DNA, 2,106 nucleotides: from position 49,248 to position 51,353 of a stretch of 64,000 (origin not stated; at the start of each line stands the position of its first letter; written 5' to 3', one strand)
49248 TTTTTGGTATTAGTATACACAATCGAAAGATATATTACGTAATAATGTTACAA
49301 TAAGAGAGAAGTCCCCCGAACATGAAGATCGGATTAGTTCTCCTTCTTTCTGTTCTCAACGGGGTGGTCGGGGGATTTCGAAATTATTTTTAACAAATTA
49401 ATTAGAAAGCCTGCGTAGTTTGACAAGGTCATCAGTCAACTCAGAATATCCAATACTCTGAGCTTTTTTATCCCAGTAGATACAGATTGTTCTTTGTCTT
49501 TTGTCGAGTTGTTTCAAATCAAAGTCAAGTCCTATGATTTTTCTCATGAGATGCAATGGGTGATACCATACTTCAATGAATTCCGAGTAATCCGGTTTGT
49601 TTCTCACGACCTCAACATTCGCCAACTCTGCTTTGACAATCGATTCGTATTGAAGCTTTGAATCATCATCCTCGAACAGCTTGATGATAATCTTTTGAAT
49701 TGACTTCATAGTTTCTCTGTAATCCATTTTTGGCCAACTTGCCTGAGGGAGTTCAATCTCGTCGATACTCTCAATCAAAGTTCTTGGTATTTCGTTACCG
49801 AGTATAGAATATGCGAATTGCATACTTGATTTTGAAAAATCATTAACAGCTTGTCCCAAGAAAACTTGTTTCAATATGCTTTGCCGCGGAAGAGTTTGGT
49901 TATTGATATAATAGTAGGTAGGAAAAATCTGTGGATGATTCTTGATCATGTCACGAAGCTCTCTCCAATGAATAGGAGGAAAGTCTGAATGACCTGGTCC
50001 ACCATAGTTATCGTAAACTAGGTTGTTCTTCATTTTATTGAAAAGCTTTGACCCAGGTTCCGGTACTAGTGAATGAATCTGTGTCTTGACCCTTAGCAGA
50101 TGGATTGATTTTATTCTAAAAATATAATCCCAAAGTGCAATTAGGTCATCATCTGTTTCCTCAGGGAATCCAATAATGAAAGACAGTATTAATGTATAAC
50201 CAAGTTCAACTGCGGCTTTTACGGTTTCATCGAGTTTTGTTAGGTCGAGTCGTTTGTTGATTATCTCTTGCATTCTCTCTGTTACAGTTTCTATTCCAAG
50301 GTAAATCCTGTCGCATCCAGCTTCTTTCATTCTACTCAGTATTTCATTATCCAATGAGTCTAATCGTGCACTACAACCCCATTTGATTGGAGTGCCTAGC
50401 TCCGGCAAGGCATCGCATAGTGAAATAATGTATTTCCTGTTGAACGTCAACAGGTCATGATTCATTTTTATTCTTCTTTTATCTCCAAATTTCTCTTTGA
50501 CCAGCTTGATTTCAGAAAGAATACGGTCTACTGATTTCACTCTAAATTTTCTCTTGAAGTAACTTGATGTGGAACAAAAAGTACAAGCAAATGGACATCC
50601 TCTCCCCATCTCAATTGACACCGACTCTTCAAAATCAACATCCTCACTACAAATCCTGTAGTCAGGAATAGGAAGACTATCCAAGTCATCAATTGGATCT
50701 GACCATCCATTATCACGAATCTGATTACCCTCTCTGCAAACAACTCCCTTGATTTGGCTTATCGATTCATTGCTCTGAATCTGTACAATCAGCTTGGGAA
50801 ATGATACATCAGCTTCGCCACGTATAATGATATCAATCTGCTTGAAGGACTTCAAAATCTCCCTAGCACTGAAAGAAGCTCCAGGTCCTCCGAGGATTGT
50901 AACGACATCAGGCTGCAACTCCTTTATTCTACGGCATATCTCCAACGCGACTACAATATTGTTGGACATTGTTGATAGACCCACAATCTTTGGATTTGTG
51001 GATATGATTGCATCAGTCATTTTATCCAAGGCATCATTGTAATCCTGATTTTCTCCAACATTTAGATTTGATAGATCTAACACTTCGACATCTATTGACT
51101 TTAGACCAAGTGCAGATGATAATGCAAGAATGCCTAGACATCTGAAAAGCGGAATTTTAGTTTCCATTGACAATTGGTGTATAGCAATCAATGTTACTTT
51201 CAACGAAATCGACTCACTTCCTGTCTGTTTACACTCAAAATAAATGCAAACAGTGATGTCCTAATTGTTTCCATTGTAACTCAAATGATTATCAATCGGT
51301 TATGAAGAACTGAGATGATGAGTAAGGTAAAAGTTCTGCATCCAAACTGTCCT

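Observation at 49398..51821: Candidate archaeal RiPP cluster: two paralogous NHLP/Nif11-like leader peptides plus a B12-dependent radical SAM enzyme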

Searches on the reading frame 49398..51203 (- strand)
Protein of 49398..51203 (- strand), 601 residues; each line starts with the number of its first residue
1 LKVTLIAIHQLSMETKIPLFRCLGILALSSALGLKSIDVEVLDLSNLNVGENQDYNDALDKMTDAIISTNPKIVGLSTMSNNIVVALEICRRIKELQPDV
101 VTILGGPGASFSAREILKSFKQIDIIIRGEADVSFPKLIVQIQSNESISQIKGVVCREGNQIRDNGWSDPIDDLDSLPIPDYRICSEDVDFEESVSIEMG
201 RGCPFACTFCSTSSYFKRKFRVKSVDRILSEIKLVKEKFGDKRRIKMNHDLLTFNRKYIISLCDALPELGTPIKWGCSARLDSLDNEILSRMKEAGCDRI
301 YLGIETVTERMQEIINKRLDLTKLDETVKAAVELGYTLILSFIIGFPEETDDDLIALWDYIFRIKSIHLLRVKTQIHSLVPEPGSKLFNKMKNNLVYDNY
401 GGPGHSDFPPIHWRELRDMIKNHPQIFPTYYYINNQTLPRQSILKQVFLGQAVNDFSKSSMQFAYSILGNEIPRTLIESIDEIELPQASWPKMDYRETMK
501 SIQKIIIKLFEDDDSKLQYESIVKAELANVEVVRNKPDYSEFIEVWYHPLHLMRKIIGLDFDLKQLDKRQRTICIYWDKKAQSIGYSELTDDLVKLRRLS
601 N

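Call 3: search_protein_families(library=pfam, proteins=[window:49398-51203:-], max_evalue=1)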
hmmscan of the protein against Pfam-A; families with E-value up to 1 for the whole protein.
window:49398-51203:- (601 aa): 4 families
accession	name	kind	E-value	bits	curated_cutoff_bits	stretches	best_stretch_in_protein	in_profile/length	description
PF04055.27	Radical_SAM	-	1.2e-24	87.8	29.5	1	197-357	1-162/166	Radical SAM superfamily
PF02310.24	B12-binding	-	2.8e-16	59.9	32.1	1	23-138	15-120/121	B12 binding domain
PF25509.1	DUF7916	-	0.15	11.5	27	1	34-124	59-157/296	Domain of unknown function (DUF7916)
PF25100.1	DUF7809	-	0.25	12.1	27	0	220-322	52-157/160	Domain of unknown function (DUF7809)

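Call 4: search_protein_families(library=ncbifam, proteins=[window:49398-51203:-], max_evalue=1)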
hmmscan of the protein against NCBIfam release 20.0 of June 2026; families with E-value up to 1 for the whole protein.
window:49398-51203:- (601 aa): 44 families (the best 25 are shown)
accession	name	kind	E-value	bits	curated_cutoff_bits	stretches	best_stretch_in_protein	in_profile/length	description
NF050148.1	rSAM_ApyD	equivalog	5e-98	329.2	750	1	21-465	24-463/645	RiPP biosynthesis radical SAM protein ApyD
TIGR03975.1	rSAM_ocin_1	subfamily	4.6e-41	141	281.85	1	58-361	116-427/606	RiPP maturation radical SAM C-methyltransferase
TIGR02026.1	BchE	equivalog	4.6e-38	131.3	481.35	1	60-365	53-366/497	magnesium-protoporphyrin IX monomethyl ester anaerobic oxidative cyclase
TIGR03471.1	HpnJ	equivalog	3.2e-35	121.9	577.6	1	73-395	71-391/472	hopanoid biosynthesis associated radical SAM protein HpnJ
TIGR04367.1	HpnR_B12_rSAM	equivalog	1.6e-32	112.7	650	1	7-374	5-362/490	hopanoid C-3 methylase HpnR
TIGR04013.1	B12_SAM_MJ_1487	hypoth_equivalog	3.5e-32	111.7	251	1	58-395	30-361/382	TIGR04013 family B12-binding domain/radical SAM domain-containing protein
NF038361.1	rSAM_Sden_1168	equivalog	1.2e-31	109.9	575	1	23-394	86-476/560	Sden_1168 family B12-binding radical SAM P-methyltransferase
TIGR04479.1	bcpD_PhpK_rSAM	subfamily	1.9e-30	105.7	600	1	54-355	94-400/504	PhpK family radical SAM P-methyltransferase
TIGR04014.1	B12_SAM_MJ_0865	equivalog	7.9e-29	100.7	360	1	76-361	44-333/434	methyl-coenzyme M reductase glutamine C-methyltransferase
TIGR04385.1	B12_rSAM_cofa1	equivalog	5.7e-26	91.7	450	1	9-368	6-368/438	B12 lower ligand biosynthesis radical SAM protein BzaD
TIGR04190.1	B12_SAM_Ta0216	equivalog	1.4e-25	89.9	500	1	86-390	96-425/554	TIGR04190 family B12-binding domain/radical SAM domain protein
NF033070.1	rSAM_AprD4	equivalog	6.2e-25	88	500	1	192-389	194-388/456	AprD4 family radical SAM diol-dehydratase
NF033712.0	B12_rSAM_KedN5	subfamily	3.3e-20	71.8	700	1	58-360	49-366/624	KedN5 family methylcobalamin-dependent radical SAM C-methyltransferase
TIGR04072.2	rSAM_ladder_B12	equivalog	1.1e-19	70.4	360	1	82-353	82-338/443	lipid biosynthesis B12-binding/radical SAM protein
TIGR04295.1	B12_rSAM_oligo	hypoth_equivalog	1e-17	64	400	1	65-322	69-319/422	TIGR04295 family B12-binding domain-containing radical SAM protein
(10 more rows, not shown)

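Call 7: find_homologous_proteins(query=window:49398-51203:-)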
Query window:49398-51203:- (601 aa): 1736 proteins with E <= 0.001 among 8000 candidates; the best 120 are listed.
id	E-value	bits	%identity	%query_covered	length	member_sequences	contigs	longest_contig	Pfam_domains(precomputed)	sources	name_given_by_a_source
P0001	0.0e+0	1357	100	100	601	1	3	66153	PF04055.28,PF02310.25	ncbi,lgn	-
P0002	0.0e+0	1245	90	100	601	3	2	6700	PF04055.28,PF02310.25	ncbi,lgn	-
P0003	0.0e+0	1099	80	98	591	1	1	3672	PF04055.28,PF02310.25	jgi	jgi:radical SAM superfamily enzyme YgiQ (UPF0313 family)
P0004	0.0e+0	1089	79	98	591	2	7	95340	PF04055.28,PF02310.25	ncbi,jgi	ncbi:MAG: B12-binding domain-containing radical SAM protein [Candidatus Thorarchaeota archaeon]|jgi:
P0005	0.0e+0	1070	77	98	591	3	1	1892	PF04055.28,PF02310.25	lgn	-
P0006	0.0e+0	1039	73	100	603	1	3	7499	PF04055.28,PF02310.25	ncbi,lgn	-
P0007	0.0e+0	1017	73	98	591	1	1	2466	PF04055.28,PF02310.25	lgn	-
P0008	2.2e-259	880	64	98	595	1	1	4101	PF04055.28,PF02310.25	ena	-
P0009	2.3e-255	867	62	99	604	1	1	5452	PF04055.28,PF02310.25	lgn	-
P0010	6.3e-255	865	62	100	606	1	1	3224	PF04055.28,PF02310.25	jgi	jgi:radical SAM superfamily enzyme YgiQ (UPF0313 family)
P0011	4.5e-249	846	63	98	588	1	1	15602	PF04055.28,PF02310.25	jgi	jgi:radical SAM superfamily enzyme YgiQ (UPF0313 family)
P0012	5.0e-245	832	60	100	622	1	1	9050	PF04055.28,PF02310.25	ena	-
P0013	9.6e-244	828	59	100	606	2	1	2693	PF04055.28,PF02310.25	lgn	-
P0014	2.4e-240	817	57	100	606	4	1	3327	PF04055.28,PF02310.25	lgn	-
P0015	1.8e-238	811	57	98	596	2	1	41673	PF04055.28,PF02310.25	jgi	jgi:radical SAM superfamily enzyme YgiQ (UPF0313 family)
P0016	4.0e-188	645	47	99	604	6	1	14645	PF04055.28,PF02310.25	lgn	-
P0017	5.8e-186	637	46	99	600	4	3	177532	PF04055.28,PF02310.25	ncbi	ncbi:MAG: B12-binding domain-containing radical SAM protein [Candidatus Thorarchaeota archaeon]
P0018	1.0e-172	594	47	98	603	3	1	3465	PF04055.28,PF02310.25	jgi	-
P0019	1.0e-171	590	47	98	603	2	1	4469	PF04055.28,PF02310.25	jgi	-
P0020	2.3e-167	576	44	99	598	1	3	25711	PF04055.28,PF02310.25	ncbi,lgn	ncbi:MAG: B12-binding domain-containing radical SAM protein [Candidatus Thorarchaeota archaeon]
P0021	3.1e-164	566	66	64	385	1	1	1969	PF04055.28,PF02310.25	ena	-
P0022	1.4e-163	564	43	99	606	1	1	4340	PF04055.28,PF02310.25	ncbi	ncbi:MAG: B12-binding domain-containing radical SAM protein [Candidatus Thorarchaeota archaeon]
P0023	1.4e-162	560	44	99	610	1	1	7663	PF04055.28,PF02310.25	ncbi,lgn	ncbi:MAG: B12-binding domain-containing radical SAM protein [Candidatus Thorarchaeota archaeon]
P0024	4.2e-161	555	45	93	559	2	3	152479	PF04055.28,PF02310.25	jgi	jgi:radical SAM superfamily enzyme YgiQ (UPF0313 family)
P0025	9.0e-158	544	44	99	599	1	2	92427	PF04055.28,PF02310.25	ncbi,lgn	ncbi:MAG: B12-binding domain-containing radical SAM protein [Candidatus Thorarchaeota archaeon]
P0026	2.1e-148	513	40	99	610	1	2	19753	PF04055.28,PF02310.25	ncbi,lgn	-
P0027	1.3e-145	504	41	100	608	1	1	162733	PF04055.28,PF02310.25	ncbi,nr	ncbi:MAG: radical SAM protein [Candidatus Lernaella stagnicola]|nr:radical SAM protein [Candidatus L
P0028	1.5e-144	501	43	93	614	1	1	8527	PF04055.28,PF02310.25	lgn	-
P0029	1.9e-143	497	45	92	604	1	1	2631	PF04055.28,PF02310.25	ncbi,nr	ncbi:MAG: B12-binding domain-containing radical SAM protein [bacterium]|nr:B12-binding domain-contai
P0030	9.8e-142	491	40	99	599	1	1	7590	PF04055.28,PF02310.25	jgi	jgi:radical SAM superfamily enzyme YgiQ (UPF0313 family)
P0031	1.4e-141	491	43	92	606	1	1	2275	PF04055.28,PF02310.25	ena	-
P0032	4.2e-141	489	40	99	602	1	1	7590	PF04055.28,PF02310.25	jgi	jgi:radical SAM superfamily enzyme YgiQ (UPF0313 family)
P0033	2.6e-130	454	38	98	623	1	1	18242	PF04055.28,PF02310.25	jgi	jgi:radical SAM superfamily enzyme YgiQ (UPF0313 family)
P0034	3.1e-128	447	38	97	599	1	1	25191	PF04055.28,PF02310.25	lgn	-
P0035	1.6e-124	435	38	99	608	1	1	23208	PF04055.28,PF02310.25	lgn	-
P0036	4.7e-124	433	37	100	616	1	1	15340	PF04055.28,PF02310.25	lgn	-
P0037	2.8e-119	417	37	99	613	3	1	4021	PF04055.28,PF02310.25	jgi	jgi:radical SAM superfamily enzyme YgiQ (UPF0313 family)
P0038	2.1e-117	411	47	68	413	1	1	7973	PF04055.28,PF02310.25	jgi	jgi:radical SAM superfamily enzyme YgiQ (UPF0313 family)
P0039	9.2e-112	392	40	86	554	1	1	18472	PF04055.28,PF02310.25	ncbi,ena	-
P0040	3.6e-108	381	36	99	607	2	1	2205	PF04055.28,PF02310.25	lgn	-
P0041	5.9e-106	373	34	99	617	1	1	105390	PF04055.28,PF02310.25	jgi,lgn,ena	-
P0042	2.8e-86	308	39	74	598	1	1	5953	PF04055.28,PF02310.25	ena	-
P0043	1.5e-83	299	32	88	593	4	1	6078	PF04055.28,PF02310.25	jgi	jgi:radical SAM superfamily enzyme YgiQ (UPF0313 family)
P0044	2.5e-83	299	34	86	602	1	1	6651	PF04055.28,PF02310.25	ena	-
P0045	1.4e-80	290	36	75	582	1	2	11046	PF04055.28,PF02310.25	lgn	-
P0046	4.4e-79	285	36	74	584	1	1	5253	PF04055.28,PF02310.25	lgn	-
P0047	1.0e-78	283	34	78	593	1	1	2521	PF04055.28,PF02310.25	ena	-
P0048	1.9e-78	282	38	70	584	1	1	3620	PF04055.28,PF02310.25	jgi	jgi:radical SAM superfamily enzyme YgiQ (UPF0313 family)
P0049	2.8e-78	282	35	75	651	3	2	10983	PF04055.28,PF02310.25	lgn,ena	-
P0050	9.4e-77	277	34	73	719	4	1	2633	PF04055.28,PF02310.25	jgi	jgi:radical SAM superfamily enzyme YgiQ (UPF0313 family)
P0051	1.8e-76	276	36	74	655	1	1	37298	PF04055.28,PF02310.25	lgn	-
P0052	4.3e-76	275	36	73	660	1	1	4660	PF04055.28,PF02310.25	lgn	-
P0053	1.3e-75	273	37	70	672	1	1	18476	PF04055.28,PF02310.25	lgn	-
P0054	1.5e-75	273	37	70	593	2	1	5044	PF04055.28,PF02310.25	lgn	-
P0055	3.5e-75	272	37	64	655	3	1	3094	PF04055.28,PF02310.25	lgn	-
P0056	2.5e-74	269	34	75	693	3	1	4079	PF04055.28,PF02310.25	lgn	-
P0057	2.6e-74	269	35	67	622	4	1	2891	PF04055.28,PF02310.25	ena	-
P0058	9.8e-74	267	34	70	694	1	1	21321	PF04055.28,PF02310.25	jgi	jgi:radical SAM superfamily enzyme YgiQ (UPF0313 family)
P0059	1.0e-73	267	36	63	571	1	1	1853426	PF04055.28,PF02310.25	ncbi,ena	-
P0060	1.1e-73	267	33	70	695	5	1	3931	PF04055.28,PF02310.25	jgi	jgi:radical SAM superfamily enzyme YgiQ (UPF0313 family)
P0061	1.9e-73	266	35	70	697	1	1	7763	PF04055.28,PF02310.25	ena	-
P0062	3.3e-73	265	35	70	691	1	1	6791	PF04055.28,PF02310.25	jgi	jgi:radical SAM superfamily enzyme YgiQ (UPF0313 family)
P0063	3.5e-73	265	33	69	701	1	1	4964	PF04055.28,PF02310.25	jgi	jgi:hypothetical protein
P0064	5.3e-73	264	36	68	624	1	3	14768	PF04055.28,PF02310.25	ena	-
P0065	7.1e-73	264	38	61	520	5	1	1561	PF04055.28,PF02310.25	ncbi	ncbi:MAG: radical SAM protein, partial [Candidatus Poribacteria bacterium]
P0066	8.5e-73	264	33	80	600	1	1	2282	PF04055.28,PF02310.25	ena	-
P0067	9.7e-73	264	37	62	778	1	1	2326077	PF04055.28,PF02310.25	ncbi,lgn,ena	-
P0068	1.0e-72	264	34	65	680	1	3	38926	PF04055.28,PF02310.25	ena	-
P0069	1.1e-72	263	34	70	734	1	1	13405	PF04055.28,PF02310.25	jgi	jgi:radical SAM superfamily enzyme YgiQ (UPF0313 family)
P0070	1.5e-72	263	33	70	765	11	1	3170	PF04055.28,PF02310.25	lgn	-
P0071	1.6e-72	263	35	72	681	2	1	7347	PF04055.28,PF02310.25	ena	-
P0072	1.8e-72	263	38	66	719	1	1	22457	PF04055.28,PF02310.25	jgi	jgi:radical SAM superfamily enzyme YgiQ (UPF0313 family)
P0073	1.8e-72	263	34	72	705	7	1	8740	PF04055.28,PF02310.25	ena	-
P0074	1.8e-72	263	34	70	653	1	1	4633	PF04055.28,PF02310.25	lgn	-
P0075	2.2e-72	262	37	62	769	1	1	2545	PF04055.28,PF02310.25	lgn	-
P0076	2.3e-72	262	38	64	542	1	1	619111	PF04055.28,PF02310.25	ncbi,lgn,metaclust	metaclust:status=active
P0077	2.4e-72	262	32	71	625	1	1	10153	PF04055.28,PF02310.25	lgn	-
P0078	3.6e-72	262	35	70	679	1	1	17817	PF04055.28,PF02310.25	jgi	jgi:radical SAM superfamily enzyme YgiQ (UPF0313 family)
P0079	3.7e-72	262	37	70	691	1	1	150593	PF04055.28,PF02310.25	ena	-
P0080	3.9e-72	262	33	70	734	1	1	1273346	PF04055.28,PF02310.25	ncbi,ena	-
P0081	4.5e-72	261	35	70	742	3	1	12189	PF04055.28,PF02310.25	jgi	-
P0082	4.9e-72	261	36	70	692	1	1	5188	PF04055.28,PF02310.25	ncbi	-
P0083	5.3e-72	261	35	71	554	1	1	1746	PF04055.28,PF02310.25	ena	-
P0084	5.4e-72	261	36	70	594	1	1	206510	PF04055.28,PF02310.25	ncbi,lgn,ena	-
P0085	5.7e-72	261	34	72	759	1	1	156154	PF04055.28,PF02310.25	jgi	jgi:radical SAM superfamily enzyme YgiQ (UPF0313 family)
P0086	6.8e-72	261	34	70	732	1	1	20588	PF04055.28,PF02310.25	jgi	jgi:radical SAM superfamily enzyme YgiQ (UPF0313 family)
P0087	7.0e-72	261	34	70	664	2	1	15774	PF04055.28,PF02310.25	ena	-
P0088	7.6e-72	261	34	70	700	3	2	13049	PF04055.28,PF02310.25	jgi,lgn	jgi:radical SAM superfamily enzyme YgiQ (UPF0313 family)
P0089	7.7e-72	261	34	70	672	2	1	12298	PF04055.28,PF02310.25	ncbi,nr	ncbi:MAG TPA: radical SAM protein [Candidatus Angelobacter sp.]|nr:radical SAM protein [Candidatus A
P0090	7.8e-72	261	35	70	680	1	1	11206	PF04055.28,PF02310.25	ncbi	-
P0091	8.3e-72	261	34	71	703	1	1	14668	PF04055.28,PF02310.25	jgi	jgi:radical SAM superfamily enzyme YgiQ (UPF0313 family)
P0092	1.1e-71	260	37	71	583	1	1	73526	PF04055.28,PF02310.25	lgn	-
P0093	1.2e-71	260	36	61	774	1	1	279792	PF04055.28,PF02310.25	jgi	jgi:radical SAM superfamily enzyme YgiQ (UPF0313 family)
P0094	1.5e-71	260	34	70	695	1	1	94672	PF04055.28,PF02310.25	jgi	jgi:radical SAM superfamily enzyme YgiQ (UPF0313 family)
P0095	1.5e-71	260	33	70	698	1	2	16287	PF04055.28,PF02310.25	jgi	jgi:Radical SAM superfamily/B12 binding domain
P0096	1.7e-71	260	32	72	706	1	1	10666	PF04055.28,PF02310.25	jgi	jgi:radical SAM superfamily enzyme YgiQ (UPF0313 family)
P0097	1.8e-71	259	34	68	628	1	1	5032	PF04055.28,PF02310.25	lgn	-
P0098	2.0e-71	259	34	70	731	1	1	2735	PF04055.28,PF02310.25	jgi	jgi:radical SAM superfamily enzyme YgiQ (UPF0313 family)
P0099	2.5e-71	259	35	65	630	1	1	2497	PF04055.28,PF02310.25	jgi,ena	-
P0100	2.7e-71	259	33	71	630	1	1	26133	PF04055.28,PF02310.25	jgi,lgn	jgi:radical SAM superfamily enzyme YgiQ (UPF0313 family)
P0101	2.9e-71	259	33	70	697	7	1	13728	PF04055.28,PF02310.25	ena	-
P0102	3.0e-71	259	38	62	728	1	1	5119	PF04055.28,PF02310.25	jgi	jgi:hypothetical protein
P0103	4.2e-71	258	35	70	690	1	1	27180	PF04055.28,PF02310.25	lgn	-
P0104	4.3e-71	258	37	62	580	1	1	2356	PF04055.28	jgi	jgi:radical SAM superfamily enzyme YgiQ (UPF0313 family)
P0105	4.8e-71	258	34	70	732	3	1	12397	PF04055.28,PF02310.25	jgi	-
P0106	6.1e-71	258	33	73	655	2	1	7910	PF04055.28,PF02310.25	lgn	-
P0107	6.4e-71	258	35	62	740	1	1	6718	PF04055.28,PF02310.25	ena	-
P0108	7.3e-71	257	34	70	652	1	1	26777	PF04055.28,PF02310.25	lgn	-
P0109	7.6e-71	257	33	73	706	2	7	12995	PF04055.28,PF02310.25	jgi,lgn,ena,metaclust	jgi:hypothetical protein|metaclust:\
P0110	8.5e-71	257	32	72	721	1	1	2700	PF04055.28,PF02310.25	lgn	-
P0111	8.9e-71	257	36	70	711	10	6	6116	PF04055.28,PF02310.25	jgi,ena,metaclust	metaclust:\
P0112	9.7e-71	257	35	69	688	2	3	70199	PF04055.28,PF02310.25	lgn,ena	-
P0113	1.2e-70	257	33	70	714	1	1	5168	PF04055.28,PF02310.25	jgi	jgi:radical SAM superfamily enzyme YgiQ (UPF0313 family)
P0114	1.3e-70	257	34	73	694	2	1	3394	PF04055.28,PF02310.25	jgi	jgi:radical SAM superfamily enzyme YgiQ (UPF0313 family)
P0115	1.3e-70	257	34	70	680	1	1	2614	PF04055.28,PF02310.25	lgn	-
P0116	1.4e-70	256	33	70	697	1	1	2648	PF04055.28,PF02310.25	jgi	jgi:radical SAM superfamily enzyme YgiQ (UPF0313 family)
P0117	1.6e-70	256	36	62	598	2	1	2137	PF04055.28,PF02310.25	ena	-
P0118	1.7e-70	256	35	70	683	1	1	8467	PF04055.28,PF02310.25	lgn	-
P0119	1.7e-70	256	36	62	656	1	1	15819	PF04055.28,PF02310.25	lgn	-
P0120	1.9e-70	256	33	79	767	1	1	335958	PF04055.28,PF02310.25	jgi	jgi:radical SAM superfamily enzyme YgiQ (UPF0313 family)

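Call 9: find_encoding_contigs(protein=P0004, flank=5000, max_places=2)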
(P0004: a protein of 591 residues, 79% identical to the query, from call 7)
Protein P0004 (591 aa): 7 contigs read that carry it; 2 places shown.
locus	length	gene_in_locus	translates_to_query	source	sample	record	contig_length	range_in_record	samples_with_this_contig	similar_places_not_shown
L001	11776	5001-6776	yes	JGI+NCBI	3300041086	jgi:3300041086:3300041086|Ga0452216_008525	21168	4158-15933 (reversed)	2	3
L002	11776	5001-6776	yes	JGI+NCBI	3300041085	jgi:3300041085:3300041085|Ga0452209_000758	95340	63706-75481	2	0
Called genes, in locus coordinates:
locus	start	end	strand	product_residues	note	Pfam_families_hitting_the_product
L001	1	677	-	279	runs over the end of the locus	-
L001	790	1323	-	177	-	PF01625:PMSR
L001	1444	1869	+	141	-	PF08448:PAS_4 (weak), PF13596:PAS_10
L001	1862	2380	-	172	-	PF04307:YdjM (weak)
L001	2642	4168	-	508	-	PF13428:TPR_14 (faint), PF13432:TPR_16 (faint), PF17874:TPR_MalT, PF27626:CNOT10_TPR (faint), PF07719:TPR_2 (faint), PF14559:TPR_19 (faint), PF00515:TPR_1 (faint), PF13424:TPR_12 (weak), +3 more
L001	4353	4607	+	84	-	-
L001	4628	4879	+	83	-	-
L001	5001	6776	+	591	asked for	PF02310:B12-binding, PF04055:Radical_SAM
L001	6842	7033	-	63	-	-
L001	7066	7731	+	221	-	-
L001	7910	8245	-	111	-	-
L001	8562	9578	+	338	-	PF13746:Fer4_18 (faint), PF12838:Fer4_7 (faint), PF13534:Fer4_17 (faint), PF13187:Fer4_9 (faint), PF14697:Fer4_21 (faint), PF00037:Fer4 (faint), PF12797:Fer4_2 (faint), PF17179:Fer4_22, +3 more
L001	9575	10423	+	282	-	PF00970:FAD_binding_6 (weak), PF08022:FAD_binding_8 (faint), PF00175:NAD_binding_1, PF10418:DHODB_Fe-S_bind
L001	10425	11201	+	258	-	PF01058:Oxidored_q6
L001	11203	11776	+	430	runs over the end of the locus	PF27537:HoxH (weak), PF00374:NiFeSe_Hases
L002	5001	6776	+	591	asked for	PF02310:B12-binding, PF04055:Radical_SAM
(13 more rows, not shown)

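Call 10: find_encoding_contigs(protein=P0017, flank=5000, max_places=1)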
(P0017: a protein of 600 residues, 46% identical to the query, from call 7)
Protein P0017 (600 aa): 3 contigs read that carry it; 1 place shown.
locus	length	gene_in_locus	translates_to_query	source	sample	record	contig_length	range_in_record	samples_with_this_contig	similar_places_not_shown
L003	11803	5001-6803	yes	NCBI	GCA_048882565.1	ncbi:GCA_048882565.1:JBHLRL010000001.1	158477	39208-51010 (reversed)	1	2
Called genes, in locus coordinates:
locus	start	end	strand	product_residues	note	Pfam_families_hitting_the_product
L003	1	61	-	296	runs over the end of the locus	PF12146:Hydrolase_4, PF00561:Abhydrolase_1, PF12697:Abhydrolase_6, PF08386:Abhydrolase_4 (weak)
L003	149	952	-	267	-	-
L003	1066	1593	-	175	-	PF01625:PMSR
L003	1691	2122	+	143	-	PF00989:PAS (faint), PF13596:PAS_10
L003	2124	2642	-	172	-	-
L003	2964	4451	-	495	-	PF27626:CNOT10_TPR (faint), PF17874:TPR_MalT (weak), PF14938:SNAP (faint), PF00515:TPR_1 (faint), PF07719:TPR_2 (faint), PF13424:TPR_12 (faint), PF14559:TPR_19 (faint), PF25058:ARM_TT21 (faint)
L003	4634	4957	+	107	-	-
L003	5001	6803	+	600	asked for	PF02310:B12-binding, PF04055:Radical_SAM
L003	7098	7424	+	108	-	-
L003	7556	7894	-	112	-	-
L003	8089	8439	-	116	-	PF11756:YgbA_NO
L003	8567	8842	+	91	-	-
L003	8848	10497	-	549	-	PF01565:FAD_binding_4, PF02913:FAD-oxidase_C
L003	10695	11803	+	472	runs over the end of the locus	PF02040:ArsB, PF03600:CitMHS, PF00939:Na_sulph_symp (weak)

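Call 11: find_encoding_contigs(protein=P0027, flank=6000, max_places=1)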
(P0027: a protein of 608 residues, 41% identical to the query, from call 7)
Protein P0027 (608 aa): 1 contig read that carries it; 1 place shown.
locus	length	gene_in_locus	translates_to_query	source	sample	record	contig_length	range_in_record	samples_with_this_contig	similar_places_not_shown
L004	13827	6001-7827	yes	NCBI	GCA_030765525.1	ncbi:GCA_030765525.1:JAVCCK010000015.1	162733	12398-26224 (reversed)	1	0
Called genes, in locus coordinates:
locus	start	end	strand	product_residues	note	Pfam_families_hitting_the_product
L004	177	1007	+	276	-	PF00106:adh_short, PF08659:KR, PF13561:adh_short_C2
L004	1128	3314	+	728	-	-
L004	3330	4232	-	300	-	-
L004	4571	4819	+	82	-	PF14407:Frankia_peptide (weak)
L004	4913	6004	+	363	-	PF04055:Radical_SAM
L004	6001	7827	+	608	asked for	PF02310:B12-binding, PF04055:Radical_SAM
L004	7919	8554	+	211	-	PF01726:LexA_DNA_bind, PF00717:Peptidase_S24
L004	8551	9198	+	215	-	PF27531:MT3502_N (weak)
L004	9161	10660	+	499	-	PF00817:IMS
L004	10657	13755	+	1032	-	PF02811:PHP, PF07733:DNA_pol3_alpha, PF17657:DNA_pol3_finger, PF14579:HHH_6, PF01336:tRNA_anti-codon (weak)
